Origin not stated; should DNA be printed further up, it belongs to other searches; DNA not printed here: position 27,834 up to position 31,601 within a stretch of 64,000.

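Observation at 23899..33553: Compact, atypically composed type VIIb-like secretion operon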

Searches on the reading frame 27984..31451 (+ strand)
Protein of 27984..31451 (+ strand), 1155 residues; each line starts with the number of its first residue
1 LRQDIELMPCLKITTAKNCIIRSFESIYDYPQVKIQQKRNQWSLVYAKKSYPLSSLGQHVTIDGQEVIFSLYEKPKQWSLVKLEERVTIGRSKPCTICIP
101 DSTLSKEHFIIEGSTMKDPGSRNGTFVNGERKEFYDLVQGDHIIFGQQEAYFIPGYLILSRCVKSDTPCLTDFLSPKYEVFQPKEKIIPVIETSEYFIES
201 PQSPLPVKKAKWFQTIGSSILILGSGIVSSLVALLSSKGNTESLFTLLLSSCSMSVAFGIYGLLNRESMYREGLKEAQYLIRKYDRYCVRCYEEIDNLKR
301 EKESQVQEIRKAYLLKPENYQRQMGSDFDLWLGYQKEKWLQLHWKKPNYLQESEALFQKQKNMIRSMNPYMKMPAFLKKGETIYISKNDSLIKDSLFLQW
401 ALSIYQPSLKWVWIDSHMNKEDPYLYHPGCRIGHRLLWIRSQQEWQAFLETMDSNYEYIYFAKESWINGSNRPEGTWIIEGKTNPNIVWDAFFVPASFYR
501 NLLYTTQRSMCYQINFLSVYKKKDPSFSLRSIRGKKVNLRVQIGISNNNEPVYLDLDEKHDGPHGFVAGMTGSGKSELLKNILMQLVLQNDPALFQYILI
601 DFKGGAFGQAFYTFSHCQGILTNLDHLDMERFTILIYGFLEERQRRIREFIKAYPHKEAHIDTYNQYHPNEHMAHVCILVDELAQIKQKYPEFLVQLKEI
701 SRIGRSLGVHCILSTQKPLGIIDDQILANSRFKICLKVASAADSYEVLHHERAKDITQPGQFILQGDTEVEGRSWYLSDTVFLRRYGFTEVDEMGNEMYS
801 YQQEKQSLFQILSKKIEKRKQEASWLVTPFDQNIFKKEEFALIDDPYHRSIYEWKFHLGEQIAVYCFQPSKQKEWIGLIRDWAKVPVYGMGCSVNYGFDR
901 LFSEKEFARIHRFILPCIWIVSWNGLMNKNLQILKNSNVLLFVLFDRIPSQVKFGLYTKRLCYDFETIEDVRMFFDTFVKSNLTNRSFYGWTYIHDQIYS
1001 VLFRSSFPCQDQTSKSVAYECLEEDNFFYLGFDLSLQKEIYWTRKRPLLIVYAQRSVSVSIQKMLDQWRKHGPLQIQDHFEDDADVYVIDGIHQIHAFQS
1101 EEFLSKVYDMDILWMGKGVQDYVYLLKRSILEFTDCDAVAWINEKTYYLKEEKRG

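Call 3: search_protein_families(library=pfam, proteins=[window:27984-31451:+], max_evalue=0.1)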
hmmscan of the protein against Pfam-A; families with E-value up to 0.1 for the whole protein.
window:27984-31451:+ (1155 aa): 7 families
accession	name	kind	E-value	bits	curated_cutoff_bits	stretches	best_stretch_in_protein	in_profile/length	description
PF01580.24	FtsK_SpoIIIE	-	1.1e-14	54.8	24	1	538-718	17-219/221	FtsK/SpoIIIE family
PF00498.31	FHA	-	1.5e-11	45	20.7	1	87-146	1-67/67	FHA domain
PF13401.12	AAA_22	-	1.3e-05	25.9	27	1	563-714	6-121/130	AAA domain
PF16697.10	Yop-YscD_cpl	-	3.5e-05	24.4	33.2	1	84-149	16-87/94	Inner membrane component of T3SS, cytoplasmic domain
PF01935.23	DUF87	-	0.00047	20.7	23.2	1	543-611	3-68/220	Helicase HerA, central domain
PF10412.15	TrwB_AAD_bind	-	0.013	14.8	20.5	1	562-625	15-72/387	Type IV secretion-system coupling protein DNA-binding domain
PF12846.13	AAA_10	-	0.066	12.7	27.5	0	560-603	19-58/362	AAA-like domain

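Call 4: search_protein_families(library=ncbifam, proteins=[window:27984-31451:+], max_evalue=0.1)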
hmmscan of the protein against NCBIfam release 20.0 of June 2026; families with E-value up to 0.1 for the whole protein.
window:27984-31451:+ (1155 aa): 14 families
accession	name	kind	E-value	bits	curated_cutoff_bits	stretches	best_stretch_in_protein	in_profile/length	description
TIGR03928.1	T7_EssCb_Firm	equivalog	1.3e-74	251.6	778.4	1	538-765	445-670/1296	type VII secretion protein EssC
TIGR03924.1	T7SS_EccC_a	equivalog_domain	2.5e-44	152.1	509.15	1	531-769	417-659/673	type VII secretion protein EccCa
TIGR03925.1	T7SS_EccC_b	equivalog_domain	2.8e-17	62.2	346.55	1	540-763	51-274/564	type VII secretion protein EccCb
NF007615.0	PRK10263.1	equivalog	4.4e-08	31.3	1566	2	664-766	1129-1234/1355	DNA translocase FtsK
NF049868.1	FhaB_Rv0019c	equivalog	2.4e-05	24.5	125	1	79-131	79-136/158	FHA domain-containing protein FhaB/FipA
NF041017.1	DNA_import_CedB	equivalog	8.9e-05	21.3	700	1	505-604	224-314/590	DNA import protein CedB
NF041214.1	plasmid_TraB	equivalog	0.00047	18.8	800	1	534-718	216-388/639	plasmid transfer protein TraB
NF041660.2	oxygluDhInhib_OdhI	equivalog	0.00051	19.9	200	1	85-153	55-128/130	oxoglutarate dehydrogenase inhibitor Odhl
NF040937.1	HerA_Thermprot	equivalog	0.0023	16.4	800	1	698-749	375-425/487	DNA double-strand break repair helicase HerA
TIGR03743.1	SXT_TraD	subfamily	0.0024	16.4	366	1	514-604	133-213/636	conjugative transfer system coupling protein TraD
NF033760.1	gliding_GltG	equivalog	0.0029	16.2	650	1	87-147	26-91/650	adventurous gliding motility protein GltG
NF045971.1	conju_CD1110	equivalog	0.0052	15.1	325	1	551-591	405-444/752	VirB4-like conjugal transfer ATPase, CD1110 family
NF052403.1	ESX1TransRegEspM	equivalog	0.012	14.5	550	1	85-147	29-94/367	ESX-1 type VII secretion system transcriptional regulator EspM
TIGR03744.1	traC_PFL_4706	equivalog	0.057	11.3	520.6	1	558-595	470-507/892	conjugative transfer ATPase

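Call 5: find_encoding_contigs(protein=window:27984-31451:+, flank=10000, max_places=6)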
Protein window:27984-31451:+ (1155 aa): no gene with exactly this product is on record in the collection.

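Call 13: find_homologous_proteins(query=window:27984-31451:+, max_evalue=1e-10)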
Query window:27984-31451:+ (1155 aa): 21 proteins with E <= 1e-10 among 4203 candidates.
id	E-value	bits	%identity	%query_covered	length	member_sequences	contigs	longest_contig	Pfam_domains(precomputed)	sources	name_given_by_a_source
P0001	0.0e+0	2678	100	99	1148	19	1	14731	PF00498.32,PF13401.13,PF01580.25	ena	-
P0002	0.0e+0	1023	42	99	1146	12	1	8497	PF00498.32,PF16697.11,PF01580.25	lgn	-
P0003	1.1e-244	833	38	99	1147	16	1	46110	PF00498.32,PF16697.11,PF01580.25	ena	-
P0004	2.4e-130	454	29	99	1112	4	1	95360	PF00498.32,PF01580.25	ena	-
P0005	2.4e-123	431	29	94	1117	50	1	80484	PF00498.32,PF16697.11,PF01580.25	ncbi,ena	-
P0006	1.4e-55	207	34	29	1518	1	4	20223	PF00498.32,PF16697.11,PF13555.13,PF01580.25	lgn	-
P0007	9.6e-53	197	43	20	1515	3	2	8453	PF00498.32,PF01935.24,PF16697.11,PF01580.25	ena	-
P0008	2.4e-50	190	42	22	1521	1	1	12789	PF00498.32,PF16697.11,PF01580.25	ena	-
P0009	4.4e-50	189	41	22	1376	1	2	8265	PF00437.27,PF00498.32,PF16697.11,PF01580.25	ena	-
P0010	9.0e-46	174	32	20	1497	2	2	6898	PF00498.32,PF16697.11,PF13401.13,PF01580.25,PF13191.13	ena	-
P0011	1.3e-44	171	37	23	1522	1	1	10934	PF00498.32,PF16697.11,PF01580.25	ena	-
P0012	1.0e-42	164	38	22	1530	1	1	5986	PF00498.32,PF01580.25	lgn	-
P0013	1.8e-42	163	32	20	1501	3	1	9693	PF00498.32,PF16697.11,PF13401.13,PF01580.25,PF25199.2,PF13191.13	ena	-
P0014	2.0e-41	160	30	23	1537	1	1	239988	PF00498.32,PF13245.13,PF05729.19,PF16697.11,PF01580.25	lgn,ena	-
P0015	5.2e-41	159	34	22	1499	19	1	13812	PF00498.32,PF16697.11,PF13401.13,PF01580.25,PF13481.13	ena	-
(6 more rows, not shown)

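Call 14: find_encoding_contigs(protein=P0005, flank=10000, max_places=3)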
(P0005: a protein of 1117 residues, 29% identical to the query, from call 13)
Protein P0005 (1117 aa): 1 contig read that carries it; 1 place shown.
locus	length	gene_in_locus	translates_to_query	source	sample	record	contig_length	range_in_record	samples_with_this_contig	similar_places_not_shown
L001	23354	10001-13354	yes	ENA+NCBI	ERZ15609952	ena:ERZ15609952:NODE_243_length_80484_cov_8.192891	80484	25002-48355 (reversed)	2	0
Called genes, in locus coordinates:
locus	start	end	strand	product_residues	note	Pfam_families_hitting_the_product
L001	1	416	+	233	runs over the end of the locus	PF02463:SMC_N (faint), PF00005:ABC_tran, PF13304:AAA_21 (faint)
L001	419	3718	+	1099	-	PF12704:MacB_PCD (weak), PF02687:FtsX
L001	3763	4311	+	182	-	PF25087:GMPPB_C (faint), PF00132:Hexapep (weak)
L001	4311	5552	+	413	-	-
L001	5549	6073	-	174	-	-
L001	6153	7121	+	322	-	PF16697:Yop-YscD_cpl, PF00498:FHA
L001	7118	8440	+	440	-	PF00069:Pkinase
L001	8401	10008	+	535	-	-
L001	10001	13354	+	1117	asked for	PF16697:Yop-YscD_cpl (weak), PF00498:FHA, PF01580:FtsK_SpoIIIE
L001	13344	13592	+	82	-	-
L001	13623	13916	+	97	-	PF06013:WXG100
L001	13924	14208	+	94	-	PF06013:WXG100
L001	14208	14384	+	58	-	-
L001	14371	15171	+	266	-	-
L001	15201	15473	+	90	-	PF13780:DUF4176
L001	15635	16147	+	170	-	-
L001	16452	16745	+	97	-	PF08843:AbiEii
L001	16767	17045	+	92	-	-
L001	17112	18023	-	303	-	-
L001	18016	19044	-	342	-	-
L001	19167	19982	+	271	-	PF00005:ABC_tran, PF02463:SMC_N (weak)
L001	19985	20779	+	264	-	PF01458:SUFBD_core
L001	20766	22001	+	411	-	PF00266:Aminotran_5, PF00155:Aminotran_1_2 (weak), PF01053:Cys_Met_Meta_PP (weak)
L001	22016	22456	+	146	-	PF01592:NifU_N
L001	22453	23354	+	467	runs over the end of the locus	PF19295:SufBD_N, PF01458:SUFBD_core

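Call 15: find_encoding_contigs(protein=P0004, flank=10000, max_places=2)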
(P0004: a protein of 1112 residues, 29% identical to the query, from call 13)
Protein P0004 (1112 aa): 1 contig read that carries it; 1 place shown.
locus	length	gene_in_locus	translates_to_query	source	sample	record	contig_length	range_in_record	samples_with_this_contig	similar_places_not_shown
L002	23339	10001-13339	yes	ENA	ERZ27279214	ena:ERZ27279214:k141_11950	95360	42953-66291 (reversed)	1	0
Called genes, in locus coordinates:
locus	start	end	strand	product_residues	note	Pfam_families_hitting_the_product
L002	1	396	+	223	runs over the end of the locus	PF04029:2-ph_phosp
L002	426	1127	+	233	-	PF02463:SMC_N (faint), PF00005:ABC_tran, PF13304:AAA_21 (faint)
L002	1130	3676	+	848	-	PF28576:Transporter_C (faint), PF02687:FtsX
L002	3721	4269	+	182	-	PF00132:Hexapep (weak)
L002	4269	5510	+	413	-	-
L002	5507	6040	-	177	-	-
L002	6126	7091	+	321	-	PF16697:Yop-YscD_cpl, PF00498:FHA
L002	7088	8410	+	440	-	PF00069:Pkinase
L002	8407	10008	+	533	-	-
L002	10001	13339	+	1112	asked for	PF00498:FHA, PF01580:FtsK_SpoIIIE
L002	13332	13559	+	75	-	-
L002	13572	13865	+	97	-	PF06013:WXG100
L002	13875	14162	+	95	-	-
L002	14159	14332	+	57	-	-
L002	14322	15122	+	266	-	-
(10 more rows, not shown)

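Call 16: find_encoding_contigs(protein=P0003, flank=10000, max_places=2)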
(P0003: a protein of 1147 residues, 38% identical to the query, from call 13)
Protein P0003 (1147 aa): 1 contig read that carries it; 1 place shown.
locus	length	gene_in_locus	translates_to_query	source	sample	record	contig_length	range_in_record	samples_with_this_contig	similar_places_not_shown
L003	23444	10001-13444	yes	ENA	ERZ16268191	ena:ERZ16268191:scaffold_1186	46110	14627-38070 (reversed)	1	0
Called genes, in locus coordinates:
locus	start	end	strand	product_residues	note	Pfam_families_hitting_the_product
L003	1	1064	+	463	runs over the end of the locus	PF01235:Na_Ala_symp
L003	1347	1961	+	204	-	PF12822:ECF_trnsprt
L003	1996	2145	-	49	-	-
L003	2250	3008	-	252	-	-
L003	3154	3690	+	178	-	PF00226:DnaJ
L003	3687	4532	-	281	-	PF09997:DUF2238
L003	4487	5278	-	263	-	PF22435:MRM3-like_sub_bind, PF00588:SpoU_methylase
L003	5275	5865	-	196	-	-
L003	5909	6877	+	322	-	PF16697:Yop-YscD_cpl, PF00498:FHA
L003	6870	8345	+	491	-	PF00069:Pkinase, PF07714:PK_Tyr_Ser-Thr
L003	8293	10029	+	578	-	-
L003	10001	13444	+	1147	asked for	PF16697:Yop-YscD_cpl (weak), PF00498:FHA, PF01580:FtsK_SpoIIIE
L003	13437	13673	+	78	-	-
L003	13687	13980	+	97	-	PF06013:WXG100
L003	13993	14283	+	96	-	PF06013:WXG100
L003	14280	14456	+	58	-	-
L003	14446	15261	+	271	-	-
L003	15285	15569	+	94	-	PF13780:DUF4176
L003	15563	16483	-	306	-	-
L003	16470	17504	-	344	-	-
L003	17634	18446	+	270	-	PF02463:SMC_N (weak), PF00005:ABC_tran, PF13304:AAA_21 (faint)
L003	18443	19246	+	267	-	PF01458:SUFBD_core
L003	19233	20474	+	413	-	PF00266:Aminotran_5, PF01212:Beta_elim_lyase (weak), PF00155:Aminotran_1_2, PF01053:Cys_Met_Meta_PP (weak)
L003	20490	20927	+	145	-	PF01592:NifU_N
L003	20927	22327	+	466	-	PF19295:SufBD_N, PF01458:SUFBD_core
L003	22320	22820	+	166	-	PF01812:5-FTHF_cyc-lig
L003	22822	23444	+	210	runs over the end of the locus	PF00657:Lipase_GDSL, PF13472:Lipase_GDSL_2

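Call 18: find_related_loci(query=A1, collection=genome_contigs, flank=10000)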
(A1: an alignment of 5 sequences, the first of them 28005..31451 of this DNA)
Query A1 (1148 aa) in genome_contigs; peptide patterns used: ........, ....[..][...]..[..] (x = any residue, [..] = any of these).
599 stretches matched a pattern (row limit reached: there are more); 480 encode a relative of the query (tblastn E <= 1e-3); the best 80 are kept; 80 distinct loci.
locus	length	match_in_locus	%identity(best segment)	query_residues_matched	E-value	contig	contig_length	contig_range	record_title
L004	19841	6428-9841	41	1-1140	0e+0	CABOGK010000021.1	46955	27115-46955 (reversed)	Erysipelotrichaceae bacterium isolate MGYG-HGUT-03689 genome assembly, contig: GUT_GENOME239700_21, whole genome shotgun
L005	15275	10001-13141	31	6-1129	1e-131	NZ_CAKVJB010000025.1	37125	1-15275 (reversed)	MAG: uncultured Holdemanella sp. isolate REFINED_METABAT215_TOP10_CONTIGS_1500_ASSEMBLY_K77_MERGED__Hadza_MoBio_hadza-E-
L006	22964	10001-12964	30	59-1123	7e-115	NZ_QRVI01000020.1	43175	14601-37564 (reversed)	Eubacterium sp. AF22-8LB AF22-8LB.Scaf20, whole genome shotgun sequence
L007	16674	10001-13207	30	50-1145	9e-117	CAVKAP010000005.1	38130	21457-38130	Segatella copri isolate H07683-L1_cleanbin_000013 genome assembly, contig: Spades_H07683-L1_contig_618, whole genome sho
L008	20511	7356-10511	29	1-1129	5e-128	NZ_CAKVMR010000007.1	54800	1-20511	MAG: uncultured Holdemanella sp. isolate REFINED_METABAT215_TOP10_CONTIGS_1500_ASSEMBLY_K77_MERGED__Hadza_MoBio_hadza-E-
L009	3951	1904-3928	33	71-746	3e-98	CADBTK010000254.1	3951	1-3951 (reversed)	MAG: Erysipelothrix rhusiopathiae isolate RUG14284 genome assembly, contig: RUG14284_asm_254, whole genome shotgun seque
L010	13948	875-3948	33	14-1124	1e-75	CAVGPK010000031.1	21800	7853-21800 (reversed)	bacterium isolate H07670-L1_cleanbin_000020 genome assembly, contig: Spades_H07670-L1_contig_1026, whole genome shotgun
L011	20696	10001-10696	43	531-758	1e-49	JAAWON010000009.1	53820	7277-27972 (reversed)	MAG: Erysipelotrichaceae bacterium isolate ABMPRH_13_1_2 SL341407_scaffold_1392, whole genome shotgun sequence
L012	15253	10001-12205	38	55-784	6e-49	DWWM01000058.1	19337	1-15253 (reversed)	MAG TPA_asm: Candidatus Merdibacter merdavium isolate CHK187-11901 CHK187__C367076_L19337_SAMEA5754831, whole genome sho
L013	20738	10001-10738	43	531-769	8e-49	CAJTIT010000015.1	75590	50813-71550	Erysipelotrichales bacterium isolate C59_1 genome assembly, contig: MGBC000226.15, whole genome shotgun sequence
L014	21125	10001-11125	35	501-846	7e-49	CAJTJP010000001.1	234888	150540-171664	Erysipelotrichales bacterium isolate A81 genome assembly, contig: MGBC000215.1, whole genome shotgun sequence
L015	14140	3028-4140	36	500-841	5e-48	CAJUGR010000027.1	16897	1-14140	MAG TPA_asm: uncultured Erysipelotrichaceae bacterium isolate MGBC139950 genome assembly, contig: MGBC139950.27, whole g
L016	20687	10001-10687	36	513-749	8e-42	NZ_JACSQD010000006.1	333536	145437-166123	Arthrobacter gallicola strain Sa2CUA1 NODE_6_length_333536_cov_38.472010, whole genome shotgun sequence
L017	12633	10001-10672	37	519-749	2e-41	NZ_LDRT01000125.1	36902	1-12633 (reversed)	Microbacterium testaceum strain NS220 contig_125, whole genome shotgun sequence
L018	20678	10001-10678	38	519-751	3e-41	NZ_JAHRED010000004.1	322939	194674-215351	Paeniglutamicibacter quisquiliarum strain ABSL32-1 4, whole genome shotgun sequence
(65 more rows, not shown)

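Call 24: search_solved_structures(query=A1, max_evalue=1, show_alignments=0)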
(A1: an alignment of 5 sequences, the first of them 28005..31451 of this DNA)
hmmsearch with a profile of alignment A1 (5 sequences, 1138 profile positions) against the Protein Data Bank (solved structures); distinct sequences matched with E-value up to 1: 64 (the best 60 are shown).
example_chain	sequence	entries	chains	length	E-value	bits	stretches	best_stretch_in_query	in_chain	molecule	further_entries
9qks_G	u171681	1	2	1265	1.3e-73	251.7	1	519-757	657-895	ESX secretion system protein YukB,Green fluorescent protein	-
4nh0_A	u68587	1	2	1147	5.5e-59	203.2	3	519-752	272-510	Cell divisionFtsK/SpoIIIE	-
7b9f_C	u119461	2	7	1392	4e-29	104.3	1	511-726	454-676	EccC5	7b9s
7np7_C1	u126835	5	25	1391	5.7e-28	100.5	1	520-726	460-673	ESX-5 secretion system protein EccC5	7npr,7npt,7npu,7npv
6o1w_A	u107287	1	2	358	1.3e-20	76.1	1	527-767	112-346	DNA translocase coupling protein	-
6o1x_A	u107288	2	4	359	1.3e-20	76.1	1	527-767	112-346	DNA translocase coupling protein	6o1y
6o1z_A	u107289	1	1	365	1.3e-20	76.1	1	527-767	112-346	DNA translocase coupling protein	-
4n1a_A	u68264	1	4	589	2.1e-18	68.9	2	537-703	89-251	Cell divisionFtsK/SpoIIIE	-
2iuu_A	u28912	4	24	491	2.5e-17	65.3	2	660-748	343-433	DNA TRANSLOCASE FTSK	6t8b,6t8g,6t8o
2iut_A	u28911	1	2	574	3.9e-17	64.6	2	660-748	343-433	DNA TRANSLOCASE FTSK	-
2ius_A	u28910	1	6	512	6.9e-17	63.8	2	661-749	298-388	DNA TRANSLOCASE FTSK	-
5fv0_A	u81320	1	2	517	2.2e-14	55.5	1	551-703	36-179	ESX secretion system protein EccC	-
4lya_A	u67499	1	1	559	2.7e-14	55.3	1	551-703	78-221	Uncharacterized protein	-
9jv8_A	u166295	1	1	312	4.6e-12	47.8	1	519-701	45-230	ESX-1 secretion system protein EccCb1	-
2jqj_A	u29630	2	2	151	2.5e-10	42.1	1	75-163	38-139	DNA damage response protein kinase DUN1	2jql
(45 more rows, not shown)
